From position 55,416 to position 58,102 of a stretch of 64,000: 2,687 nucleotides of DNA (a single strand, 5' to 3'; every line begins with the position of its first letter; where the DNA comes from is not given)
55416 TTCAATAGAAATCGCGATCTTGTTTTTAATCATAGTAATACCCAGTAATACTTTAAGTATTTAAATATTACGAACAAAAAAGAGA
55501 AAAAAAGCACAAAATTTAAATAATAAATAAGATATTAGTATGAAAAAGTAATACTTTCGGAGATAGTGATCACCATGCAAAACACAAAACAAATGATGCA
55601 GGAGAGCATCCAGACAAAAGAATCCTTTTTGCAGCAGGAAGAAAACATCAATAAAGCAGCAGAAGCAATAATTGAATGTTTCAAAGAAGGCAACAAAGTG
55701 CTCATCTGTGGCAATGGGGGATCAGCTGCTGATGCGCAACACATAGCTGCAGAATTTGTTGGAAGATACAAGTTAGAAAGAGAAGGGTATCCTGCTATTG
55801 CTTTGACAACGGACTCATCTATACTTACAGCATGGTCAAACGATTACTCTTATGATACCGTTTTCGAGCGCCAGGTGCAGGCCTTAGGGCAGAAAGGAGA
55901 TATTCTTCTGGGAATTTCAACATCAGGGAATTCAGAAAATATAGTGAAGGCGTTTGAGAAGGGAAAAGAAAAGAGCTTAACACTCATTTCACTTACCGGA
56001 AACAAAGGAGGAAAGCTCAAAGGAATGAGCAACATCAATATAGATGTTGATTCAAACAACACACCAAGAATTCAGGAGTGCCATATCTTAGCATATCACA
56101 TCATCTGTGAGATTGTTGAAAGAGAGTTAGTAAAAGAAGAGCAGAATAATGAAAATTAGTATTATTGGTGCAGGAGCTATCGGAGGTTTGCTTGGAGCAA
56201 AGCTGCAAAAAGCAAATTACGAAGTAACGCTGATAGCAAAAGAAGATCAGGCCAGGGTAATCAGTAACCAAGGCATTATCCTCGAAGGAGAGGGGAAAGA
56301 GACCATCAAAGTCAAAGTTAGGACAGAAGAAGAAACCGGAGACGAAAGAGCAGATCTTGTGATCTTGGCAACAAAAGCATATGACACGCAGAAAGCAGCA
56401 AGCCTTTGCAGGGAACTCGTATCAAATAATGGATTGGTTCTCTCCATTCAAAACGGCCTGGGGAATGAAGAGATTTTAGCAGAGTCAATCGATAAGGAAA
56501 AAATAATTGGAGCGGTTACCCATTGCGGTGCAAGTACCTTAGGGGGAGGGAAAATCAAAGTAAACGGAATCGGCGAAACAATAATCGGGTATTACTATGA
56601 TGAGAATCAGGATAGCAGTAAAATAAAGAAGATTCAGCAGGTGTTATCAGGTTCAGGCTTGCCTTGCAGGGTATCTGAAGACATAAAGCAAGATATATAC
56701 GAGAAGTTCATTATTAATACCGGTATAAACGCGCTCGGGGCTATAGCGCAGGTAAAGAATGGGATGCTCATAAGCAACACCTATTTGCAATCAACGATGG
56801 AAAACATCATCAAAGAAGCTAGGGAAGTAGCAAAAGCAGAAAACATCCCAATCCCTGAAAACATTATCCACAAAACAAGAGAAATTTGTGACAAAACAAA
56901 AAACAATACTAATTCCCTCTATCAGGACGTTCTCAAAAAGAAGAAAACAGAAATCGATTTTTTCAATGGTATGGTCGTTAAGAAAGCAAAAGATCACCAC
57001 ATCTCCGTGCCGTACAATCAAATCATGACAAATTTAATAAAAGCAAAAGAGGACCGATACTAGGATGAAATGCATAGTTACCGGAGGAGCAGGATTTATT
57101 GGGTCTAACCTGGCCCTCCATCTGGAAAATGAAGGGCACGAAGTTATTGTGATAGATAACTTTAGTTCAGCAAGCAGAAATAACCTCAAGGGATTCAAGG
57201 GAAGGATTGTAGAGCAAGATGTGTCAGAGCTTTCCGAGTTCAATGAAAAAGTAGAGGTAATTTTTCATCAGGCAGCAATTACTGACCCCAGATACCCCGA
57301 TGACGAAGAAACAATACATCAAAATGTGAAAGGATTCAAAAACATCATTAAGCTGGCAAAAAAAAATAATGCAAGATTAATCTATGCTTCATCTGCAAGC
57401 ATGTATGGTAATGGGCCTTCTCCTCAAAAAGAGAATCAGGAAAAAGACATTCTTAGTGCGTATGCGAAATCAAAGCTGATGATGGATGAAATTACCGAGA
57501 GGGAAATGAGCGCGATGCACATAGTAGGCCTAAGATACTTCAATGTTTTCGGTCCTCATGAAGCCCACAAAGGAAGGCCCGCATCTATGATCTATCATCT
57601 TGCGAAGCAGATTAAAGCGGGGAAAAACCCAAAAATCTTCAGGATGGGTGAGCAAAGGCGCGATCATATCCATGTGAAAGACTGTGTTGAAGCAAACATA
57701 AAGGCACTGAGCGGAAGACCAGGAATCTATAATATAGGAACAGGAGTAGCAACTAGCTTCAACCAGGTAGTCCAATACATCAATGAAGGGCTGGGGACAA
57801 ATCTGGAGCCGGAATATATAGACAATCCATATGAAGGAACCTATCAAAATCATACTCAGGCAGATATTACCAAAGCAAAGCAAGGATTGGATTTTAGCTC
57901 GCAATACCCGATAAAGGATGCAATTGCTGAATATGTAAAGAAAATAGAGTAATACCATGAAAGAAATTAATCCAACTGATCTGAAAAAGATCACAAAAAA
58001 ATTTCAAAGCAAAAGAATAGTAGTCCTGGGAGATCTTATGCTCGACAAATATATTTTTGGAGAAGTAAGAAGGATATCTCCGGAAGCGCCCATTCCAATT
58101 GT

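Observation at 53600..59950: Complete ADP-L-glycero-D-manno-heptose pathway plus a GT9 heptosyltransferase-like gene next to AglB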

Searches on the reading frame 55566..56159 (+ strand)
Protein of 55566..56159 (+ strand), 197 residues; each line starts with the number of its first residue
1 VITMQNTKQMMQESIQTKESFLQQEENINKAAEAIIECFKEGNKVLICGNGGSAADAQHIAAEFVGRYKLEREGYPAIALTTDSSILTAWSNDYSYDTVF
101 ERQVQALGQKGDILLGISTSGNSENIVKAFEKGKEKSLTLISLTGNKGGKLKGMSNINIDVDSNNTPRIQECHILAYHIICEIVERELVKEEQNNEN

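Call 3: search_protein_families(library=pfam, proteins=[window:55566-56159:+], max_evalue=0.01)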
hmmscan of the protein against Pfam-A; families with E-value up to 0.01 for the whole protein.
window:55566-56159:+ (197 aa): 2 families
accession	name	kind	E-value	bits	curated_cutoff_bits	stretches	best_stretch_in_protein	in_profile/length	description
PF13580.11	SIS_2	-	4.2e-32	111.5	27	1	22-145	15-138/138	SIS domain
PF01380.27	SIS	-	9.7e-07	29.1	25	1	102-165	45-108/131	SIS domain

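Call 4: search_protein_families(library=ncbifam, proteins=[window:55566-56159:+], max_evalue=0.01)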
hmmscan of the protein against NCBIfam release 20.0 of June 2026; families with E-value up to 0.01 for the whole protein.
window:55566-56159:+ (197 aa): 23 families
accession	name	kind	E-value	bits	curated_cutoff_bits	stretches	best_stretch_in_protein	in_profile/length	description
TIGR00441.1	gmhA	equivalog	4.6e-70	234.6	209.45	1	34-185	3-154/154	D-sedoheptulose 7-phosphate isomerase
NF010546.0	PRK13936.1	equivalog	5.3e-68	228.7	276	1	4-192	4-196/197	phosphoheptose isomerase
NF001628.0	PRK00414.1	equivalog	7.8e-57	192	265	1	8-190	7-192/192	D-sedoheptulose 7-phosphate isomerase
NF008138.0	PRK10886.1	equivalog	3.4e-49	167.2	352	1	6-190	4-192/196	DnaA initiator-associating protein DiaA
NF010547.0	PRK13938.1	equivalog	8.4e-44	149.6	320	1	1-190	1-193/196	D-sedoheptulose 7-phosphate isomerase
NF003915.0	PRK05441.1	subfamily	3e-10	39.6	168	1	5-162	25-183/300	N-acetylmuramic acid 6-phosphate etherase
NF009222.0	PRK12570.1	subfamily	1.9e-09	36.8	255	1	5-161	32-189/307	N-acetylmuramic acid 6-phosphate etherase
NF002805.0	PRK02947.1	subfamily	3.4e-07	29.7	135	1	7-145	4-142/247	sugar isomerase domain-containing protein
TIGR03127.2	RuMP_HxlB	equivalog_domain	6.3e-07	29.4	160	1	109-165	71-127/178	6-phospho-3-hexuloisomerase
NF006426.0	PRK08674.1-6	subfamily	1.2e-06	27.6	295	1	112-158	92-136/354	bifunctional phosphoglucose/phosphomannose isomerase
NF041755.1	RuMP_HxlAB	equivalog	3.7e-06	26.1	500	1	109-165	287-343/391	bifunctional 3-hexulose-6-phosphate synthase/6-phospho-3-hexuloisomerase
NF040776.2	AlsR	equivalog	3.9e-06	26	400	1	104-167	170-233/279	transcriptional repressor AlsR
TIGR02128.1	G6PI_arch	equivalog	4.9e-05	22.4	213.9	0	105-156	61-111/308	bifunctional phosphoglucose/phosphomannose isomerase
NF006425.0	PRK08674.1-5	equivalog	6.8e-05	21.9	471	0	113-170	97-156/358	bifunctional phosphoglucose/phosphomannose isomerase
NF008581.0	PRK11543.1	equivalog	7.7e-05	21.9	481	0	110-161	89-140/321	arabinose-5-phosphate isomerase GutQ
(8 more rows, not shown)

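Call 54: search_solved_structures(query=window:55566-56159:+, max_evalue=1e-10, show_alignments=2)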
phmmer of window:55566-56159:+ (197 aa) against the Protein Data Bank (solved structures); distinct sequences matched with E-value up to 1e-10: 15.
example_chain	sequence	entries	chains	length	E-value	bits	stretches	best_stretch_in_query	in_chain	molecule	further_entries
2xbl_A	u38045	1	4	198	3.9e-55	189.6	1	27-188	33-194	PHOSPHOHEPTOSE ISOMERASE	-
2x3y_A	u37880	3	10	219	5.3e-55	189.1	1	27-188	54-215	PHOSPHOHEPTOSE ISOMERASE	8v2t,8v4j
5lu5_A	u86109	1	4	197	1e-54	188.2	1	27-188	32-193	Phosphoheptose isomerase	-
5ltz_A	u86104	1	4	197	1e-54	188.2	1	27-188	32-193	Phosphoheptose isomerase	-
5lu7_A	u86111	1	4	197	5.1e-54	185.9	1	27-188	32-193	Phosphoheptose isomerase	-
5lu6_A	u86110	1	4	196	6.2e-54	185.7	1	27-188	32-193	Phosphoheptose isomerase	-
1tk9_A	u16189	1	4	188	7e-52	179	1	14-186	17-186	Phosphoheptose isomerase 1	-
1x92_A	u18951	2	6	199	7.3e-50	172.4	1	6-192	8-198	PHOSPHOHEPTOSE ISOMERASE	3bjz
1x94_A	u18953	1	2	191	1.4e-48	168.3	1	11-188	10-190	putative Phosphoheptose isomerase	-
5i01_A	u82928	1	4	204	2.1e-48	167.6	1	11-189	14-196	Phosphoheptose isomerase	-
2i22_A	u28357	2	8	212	4.9e-48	166.5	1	10-190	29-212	Phosphoheptose isomerase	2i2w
5by2_A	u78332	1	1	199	2.5e-47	164.1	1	6-188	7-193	Phosphoheptose isomerase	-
2yva_A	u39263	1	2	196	1.7e-45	158.2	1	7-190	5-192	DnaA initiator-associating protein diaA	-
4u6n_A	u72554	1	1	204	1.8e-45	158.1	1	6-190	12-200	DnaA initiator-associating protein DiaA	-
3trj_A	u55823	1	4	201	4.3e-41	143.8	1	10-188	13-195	Phosphoheptose isomerase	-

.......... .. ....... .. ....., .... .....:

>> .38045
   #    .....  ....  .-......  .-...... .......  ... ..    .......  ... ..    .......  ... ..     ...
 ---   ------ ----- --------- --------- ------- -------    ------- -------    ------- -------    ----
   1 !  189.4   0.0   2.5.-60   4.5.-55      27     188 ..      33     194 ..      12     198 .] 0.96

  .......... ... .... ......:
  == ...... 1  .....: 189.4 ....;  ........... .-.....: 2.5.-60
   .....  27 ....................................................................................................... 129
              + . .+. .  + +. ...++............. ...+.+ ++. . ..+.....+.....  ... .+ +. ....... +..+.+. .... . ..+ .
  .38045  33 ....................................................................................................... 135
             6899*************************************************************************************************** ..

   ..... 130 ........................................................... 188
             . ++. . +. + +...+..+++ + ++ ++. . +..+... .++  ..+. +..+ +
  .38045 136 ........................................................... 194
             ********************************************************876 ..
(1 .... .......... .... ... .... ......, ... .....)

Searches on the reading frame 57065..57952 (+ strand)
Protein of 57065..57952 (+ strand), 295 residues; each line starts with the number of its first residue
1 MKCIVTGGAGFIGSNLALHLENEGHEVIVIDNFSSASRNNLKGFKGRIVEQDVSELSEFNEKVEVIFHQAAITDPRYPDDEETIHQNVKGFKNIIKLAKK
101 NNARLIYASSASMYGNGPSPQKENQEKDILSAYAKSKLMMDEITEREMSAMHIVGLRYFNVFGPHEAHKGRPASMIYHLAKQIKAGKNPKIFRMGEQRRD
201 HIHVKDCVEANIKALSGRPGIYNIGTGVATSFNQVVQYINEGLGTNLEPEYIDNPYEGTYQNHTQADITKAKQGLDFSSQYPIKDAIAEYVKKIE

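Call 3: search_protein_families(library=pfam, proteins=[window:57065-57952:+], max_evalue=0.01)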
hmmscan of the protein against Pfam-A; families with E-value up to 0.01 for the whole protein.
window:57065-57952:+ (295 aa): 12 families
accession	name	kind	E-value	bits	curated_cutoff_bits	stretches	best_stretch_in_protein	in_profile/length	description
PF01370.27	Epimerase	-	9e-52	176.3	20.9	1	4-225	2-240/240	NAD dependent epimerase/dehydratase family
PF16363.11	GDP_Man_Dehyd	-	8.9e-34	117.9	27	1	4-289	1-331/332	GDP-mannose 4,6 dehydratase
PF01073.25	3Beta_HSD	-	2.5e-14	53.4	22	1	4-174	1-194/280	3-beta hydroxysteroid dehydrogenase/isomerase family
PF04321.23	RmlD_sub_bind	-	8e-12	45.3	27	1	1-166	1-156/287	RmlD substrate binding domain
PF07993.18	NAD_binding_4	-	1e-11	44.9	20.1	1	55-209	81-256/258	Male sterility protein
PF13460.12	NAD_binding_10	-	3.5e-06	27.5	27.2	1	7-146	1-133/184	NAD(P)H-binding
PF02719.21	Polysacc_synt_2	-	0.00015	21.5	20.2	1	4-106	2-123/293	Polysaccharide biosynthesis protein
PF03721.20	UDPG_MGDP_dh_N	-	0.0014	18.7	27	1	6-61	5-59/187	UDP-glucose/GDP-mannose dehydrogenase family, NAD binding domain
PF01266.30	DAO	-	0.0032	17.5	27.9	1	8-43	6-45/353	FAD dependent oxidoreductase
PF08659.16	KR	-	0.0034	17.8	22.6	0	4-76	4-66/180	KR domain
PF21085.3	CusS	-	0.0039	17.7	24.1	1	49-112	37-97/160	CusS sensor domain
PF03446.21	NAD_binding_2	-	0.005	17.3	21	0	8-67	6-60/161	NAD binding domain of 6-phosphogluconate dehydrogenase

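Call 4: search_protein_families(library=ncbifam, proteins=[window:57065-57952:+], max_evalue=0.01)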
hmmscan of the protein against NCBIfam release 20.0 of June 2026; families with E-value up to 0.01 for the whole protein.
window:57065-57952:+ (295 aa): 55 families (the best 25 are shown)
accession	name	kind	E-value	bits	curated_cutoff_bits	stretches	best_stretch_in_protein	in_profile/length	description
TIGR02197.1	heptose_epim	equivalog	2.7e-82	276.5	274.6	1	4-294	2-313/316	ADP-glyceromanno-heptose 6-epimerase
NF008360.0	PRK11150.1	equivalog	3.6e-46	157.8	452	1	4-292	3-304/310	ADP-glyceromanno-heptose 6-epimerase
TIGR01179.1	galE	equivalog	1.9e-34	119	262.3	1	3-282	2-312/332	UDP-glucose 4-epimerase GalE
NF011728.1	PRK15181.1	equivalog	7.8e-25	87.6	760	1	3-292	18-335/348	Vi polysaccharide biosynthesis UDP-N-acetylglucosaminuronic acid C-4 epimerase TviC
NF007956.0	PRK10675.1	subfamily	4.1e-22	78.7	394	1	1-281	1-316/338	UDP-glucose 4-epimerase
TIGR03466.1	HpnA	hypoth_equivalog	7.7e-22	77.6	367.65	1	1-243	1-246/327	hopanoid-associated sugar epimerase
TIGR01181.1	dTDP_gluc_dehyt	equivalog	6.9e-21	74.6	365.1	1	3-289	2-306/321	dTDP-glucose 4,6-dehydratase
TIGR04180.1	EDH_00030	hypoth_equivalog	9.3e-19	67.6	475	1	4-249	2-262/297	NAD-dependent 4,6-dehydratase LegB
NF042422.1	oxyalk_red_OleD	equivalog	1.6e-14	54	580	1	1-216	1-216/329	2-alkyl-3-oxoalkanoate reductase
NF042423.1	oxyalk_red_Shew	equivalog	1e-13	51.1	580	1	2-169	10-182/331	2-alkyl-3-oxoalkanoate reductase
TIGR01746.1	Thioester-redct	subfamily_domain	1.2e-10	41.2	213.35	1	57-163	83-197/371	thioester reductase domain-containing protein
NF043036.1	ErythonDh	equivalog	2.3e-10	40.2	325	1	1-140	1-156/321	D-erythronate dehydrogenase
NF008872.0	PRK11908.1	equivalog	9.8e-10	38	294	1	2-228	3-255/349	bifunctional UDP-4-keto-pentose/UDP-xylose synthase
TIGR01472.1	gmd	equivalog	2.4e-09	36.9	415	1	94-250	115-275/342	GDP-mannose 4,6-dehydratase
NF047350.1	aureusi_NRPS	equivalog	1.5e-08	32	2500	1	52-116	2096-2161/2373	aureusimine non-ribosomal peptide synthetase AusA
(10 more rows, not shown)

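Call 56: search_solved_structures(query=window:57065-57952:+, max_evalue=1e-15, show_alignments=1)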
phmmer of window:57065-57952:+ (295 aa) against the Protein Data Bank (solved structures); distinct sequences matched with E-value up to 1e-15: 52.
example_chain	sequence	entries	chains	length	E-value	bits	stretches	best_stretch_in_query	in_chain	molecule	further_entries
3sxp_A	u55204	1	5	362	5.6e-57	196.6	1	3-293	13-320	ADP-L-glycero-D-mannoheptose-6-epimerase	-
1eq2_A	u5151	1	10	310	1.5e-39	139.4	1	3-290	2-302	ADP-L-GLYCERO-D-MANNOHEPTOSE 6-EPIMERASE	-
2x6t_A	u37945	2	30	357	7.5e-39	137.1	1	3-290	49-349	ADP-L-GLYCERO-D-MANNO-HEPTOSE-6-EPIMERASE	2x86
4ej0_A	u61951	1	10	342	1.7e-34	122.9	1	2-272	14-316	ADP-L-glycero-D-manno-heptose-6-epimerase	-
6dnt_A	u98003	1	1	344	1.2e-30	110.3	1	3-271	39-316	NAD-dependent epimerase/dehydratase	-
1sb8_A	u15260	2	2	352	4.2e-28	101.9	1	4-288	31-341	wbpP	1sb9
4zrm_A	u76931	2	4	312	3.8e-27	98.8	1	1-287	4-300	UDP-glucose 4-epimerase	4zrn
3ru9_A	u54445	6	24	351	3.6e-26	95.5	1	4-285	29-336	WbgU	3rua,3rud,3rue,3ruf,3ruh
3ru7_A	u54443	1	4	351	3.6e-26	95.5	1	4-285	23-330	WbgU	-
3lu1_A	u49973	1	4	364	4.1e-26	95.4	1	4-285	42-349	WbgU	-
10ke_A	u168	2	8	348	2.1e-25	93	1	2-283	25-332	Capsular polysaccharide biosynthesis protein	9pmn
3ruc_A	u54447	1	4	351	6e-25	91.5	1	4-285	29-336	WbgU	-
7ys8_A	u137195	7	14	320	4e-24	88.8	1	1-289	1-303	UDP-glucose 4-epimerase | UDP-glucose 4-epimerase along with EC 5.1.3.2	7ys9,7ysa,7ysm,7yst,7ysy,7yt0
6wjb_A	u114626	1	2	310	2.1e-23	86.4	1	3-279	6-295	NAD-dependent epimerase/dehydratase family protein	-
6kv9_A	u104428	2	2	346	1.1e-22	84.1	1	4-291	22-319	MoeE5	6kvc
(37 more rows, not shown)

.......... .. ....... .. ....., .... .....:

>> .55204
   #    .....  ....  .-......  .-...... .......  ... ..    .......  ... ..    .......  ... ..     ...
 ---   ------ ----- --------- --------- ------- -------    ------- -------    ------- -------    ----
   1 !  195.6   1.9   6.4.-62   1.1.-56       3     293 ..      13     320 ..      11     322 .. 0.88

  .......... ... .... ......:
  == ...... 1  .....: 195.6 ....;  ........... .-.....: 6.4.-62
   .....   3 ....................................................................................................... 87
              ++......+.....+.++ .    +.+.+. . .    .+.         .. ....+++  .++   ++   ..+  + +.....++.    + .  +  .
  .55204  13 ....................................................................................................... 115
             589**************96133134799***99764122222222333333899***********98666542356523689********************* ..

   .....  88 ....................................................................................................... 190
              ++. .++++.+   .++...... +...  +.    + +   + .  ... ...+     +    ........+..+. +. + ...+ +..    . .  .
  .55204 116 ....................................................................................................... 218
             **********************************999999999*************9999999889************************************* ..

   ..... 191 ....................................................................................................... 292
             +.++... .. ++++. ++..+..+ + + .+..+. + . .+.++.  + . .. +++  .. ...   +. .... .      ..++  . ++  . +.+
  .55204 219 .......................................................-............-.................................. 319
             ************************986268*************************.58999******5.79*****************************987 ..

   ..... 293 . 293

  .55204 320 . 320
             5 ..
